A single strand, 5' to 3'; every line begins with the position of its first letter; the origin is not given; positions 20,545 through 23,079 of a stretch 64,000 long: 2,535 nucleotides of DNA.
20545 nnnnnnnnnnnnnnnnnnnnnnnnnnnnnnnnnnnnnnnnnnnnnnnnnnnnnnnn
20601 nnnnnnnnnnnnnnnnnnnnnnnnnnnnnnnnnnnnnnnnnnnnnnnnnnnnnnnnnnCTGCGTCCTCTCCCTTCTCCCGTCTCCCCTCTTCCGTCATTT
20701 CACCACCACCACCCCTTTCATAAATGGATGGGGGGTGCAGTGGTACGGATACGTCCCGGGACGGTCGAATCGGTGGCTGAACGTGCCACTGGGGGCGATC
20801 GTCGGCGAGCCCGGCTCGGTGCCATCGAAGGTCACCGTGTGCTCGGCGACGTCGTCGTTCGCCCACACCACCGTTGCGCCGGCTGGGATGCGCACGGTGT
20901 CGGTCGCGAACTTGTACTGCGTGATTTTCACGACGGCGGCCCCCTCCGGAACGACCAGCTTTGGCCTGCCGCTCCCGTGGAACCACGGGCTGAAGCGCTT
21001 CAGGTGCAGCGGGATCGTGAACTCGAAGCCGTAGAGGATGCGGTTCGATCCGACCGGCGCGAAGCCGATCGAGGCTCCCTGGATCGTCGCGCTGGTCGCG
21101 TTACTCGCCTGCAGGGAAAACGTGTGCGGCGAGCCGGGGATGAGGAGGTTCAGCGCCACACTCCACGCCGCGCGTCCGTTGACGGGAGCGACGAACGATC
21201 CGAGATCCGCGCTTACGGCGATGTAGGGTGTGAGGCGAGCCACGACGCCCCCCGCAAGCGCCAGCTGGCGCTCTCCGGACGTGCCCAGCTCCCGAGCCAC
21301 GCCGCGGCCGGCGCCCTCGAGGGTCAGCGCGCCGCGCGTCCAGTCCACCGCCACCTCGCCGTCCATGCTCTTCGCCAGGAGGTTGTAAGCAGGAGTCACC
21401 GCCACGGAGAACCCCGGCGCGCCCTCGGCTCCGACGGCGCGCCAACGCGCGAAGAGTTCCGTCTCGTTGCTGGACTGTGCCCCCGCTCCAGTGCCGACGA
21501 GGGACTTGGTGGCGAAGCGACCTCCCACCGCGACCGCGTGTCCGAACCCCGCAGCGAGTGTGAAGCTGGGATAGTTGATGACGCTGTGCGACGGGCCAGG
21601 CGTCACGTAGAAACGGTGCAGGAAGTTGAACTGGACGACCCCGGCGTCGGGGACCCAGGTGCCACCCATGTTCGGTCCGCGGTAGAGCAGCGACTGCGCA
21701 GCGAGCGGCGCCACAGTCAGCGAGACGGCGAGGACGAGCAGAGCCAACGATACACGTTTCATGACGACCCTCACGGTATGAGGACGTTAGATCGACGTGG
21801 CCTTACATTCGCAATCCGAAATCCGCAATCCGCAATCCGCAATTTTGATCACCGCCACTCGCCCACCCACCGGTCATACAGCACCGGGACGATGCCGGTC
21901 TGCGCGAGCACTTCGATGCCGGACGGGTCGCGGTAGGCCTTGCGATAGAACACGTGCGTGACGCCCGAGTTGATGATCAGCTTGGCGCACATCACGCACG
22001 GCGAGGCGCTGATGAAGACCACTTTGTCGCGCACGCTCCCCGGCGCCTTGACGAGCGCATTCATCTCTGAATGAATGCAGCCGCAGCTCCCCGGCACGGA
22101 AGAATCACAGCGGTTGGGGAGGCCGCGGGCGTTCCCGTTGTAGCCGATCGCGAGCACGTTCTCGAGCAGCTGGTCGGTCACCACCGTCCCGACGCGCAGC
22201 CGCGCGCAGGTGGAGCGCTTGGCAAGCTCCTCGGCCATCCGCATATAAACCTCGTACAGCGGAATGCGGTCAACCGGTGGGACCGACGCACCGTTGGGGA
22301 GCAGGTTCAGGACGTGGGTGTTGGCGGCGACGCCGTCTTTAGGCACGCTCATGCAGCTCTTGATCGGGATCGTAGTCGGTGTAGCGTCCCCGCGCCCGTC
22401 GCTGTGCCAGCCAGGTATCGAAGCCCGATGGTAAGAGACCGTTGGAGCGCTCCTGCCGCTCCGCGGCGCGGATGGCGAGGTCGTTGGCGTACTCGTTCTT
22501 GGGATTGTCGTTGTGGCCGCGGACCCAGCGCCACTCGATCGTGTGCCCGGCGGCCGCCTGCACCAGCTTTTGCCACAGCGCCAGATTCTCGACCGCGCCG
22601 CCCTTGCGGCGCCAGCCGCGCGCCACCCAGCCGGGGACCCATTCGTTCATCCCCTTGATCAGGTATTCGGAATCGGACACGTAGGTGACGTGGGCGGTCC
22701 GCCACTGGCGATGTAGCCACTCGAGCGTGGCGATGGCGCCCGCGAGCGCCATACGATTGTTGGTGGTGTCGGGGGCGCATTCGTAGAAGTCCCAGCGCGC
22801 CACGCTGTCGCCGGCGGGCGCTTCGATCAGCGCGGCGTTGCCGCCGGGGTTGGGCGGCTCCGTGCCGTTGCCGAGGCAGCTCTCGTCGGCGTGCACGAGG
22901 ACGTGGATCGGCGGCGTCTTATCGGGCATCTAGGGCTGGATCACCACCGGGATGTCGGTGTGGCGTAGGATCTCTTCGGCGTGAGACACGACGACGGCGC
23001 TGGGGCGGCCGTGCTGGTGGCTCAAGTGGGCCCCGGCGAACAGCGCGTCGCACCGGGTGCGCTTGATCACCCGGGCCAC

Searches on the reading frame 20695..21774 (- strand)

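Call 30: search_protein_families(library=pfam, proteins=[window:20695-21774:-], max_evalue=0.00001)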
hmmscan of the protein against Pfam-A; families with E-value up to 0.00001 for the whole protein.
window:20695-21774:- (359 aa): 2 families
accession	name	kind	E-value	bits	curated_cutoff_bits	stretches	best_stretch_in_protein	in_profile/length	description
PF00127.26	Copper-bind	-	4e-10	40.4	21.2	1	280-359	5-99/99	Copper binding proteins, plastocyanin/azurin family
PF13473.12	Cupredoxin_1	-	7.3e-07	29.6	27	1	280-358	23-104/104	Cupredoxin-like domain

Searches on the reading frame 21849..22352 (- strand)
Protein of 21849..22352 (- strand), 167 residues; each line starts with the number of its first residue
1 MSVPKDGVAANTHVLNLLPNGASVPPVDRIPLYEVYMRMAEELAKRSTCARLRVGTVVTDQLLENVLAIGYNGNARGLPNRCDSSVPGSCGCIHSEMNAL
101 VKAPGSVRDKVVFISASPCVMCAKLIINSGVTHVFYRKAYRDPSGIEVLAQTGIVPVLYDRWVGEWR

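Call 30: search_protein_families(library=pfam, proteins=[window:21849-22352:-], max_evalue=0.00001)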
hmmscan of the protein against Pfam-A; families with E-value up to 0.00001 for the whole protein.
window:21849-22352:- (167 aa): 2 families
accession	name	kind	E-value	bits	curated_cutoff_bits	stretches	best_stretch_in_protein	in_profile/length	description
PF00383.29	dCMP_cyt_deam_1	-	7.8e-19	67.9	25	1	34-136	5-100/102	Cytidine and deoxycytidylate deaminase zinc-binding region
PF14437.12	MafB19-deam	-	1.3e-09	38.5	27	1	35-142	6-105/142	MafB19-like deaminase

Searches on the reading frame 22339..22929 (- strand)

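Call 30: search_protein_families(library=pfam, proteins=[window:22339-22929:-], max_evalue=0.00001)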
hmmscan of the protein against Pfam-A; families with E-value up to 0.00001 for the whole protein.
window:22339-22929:- (196 aa): 1 family
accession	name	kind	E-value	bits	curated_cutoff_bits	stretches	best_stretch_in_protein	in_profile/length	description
PF00075.30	RNase_H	-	3.5e-24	86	25.8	1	10-156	4-140/141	RNase H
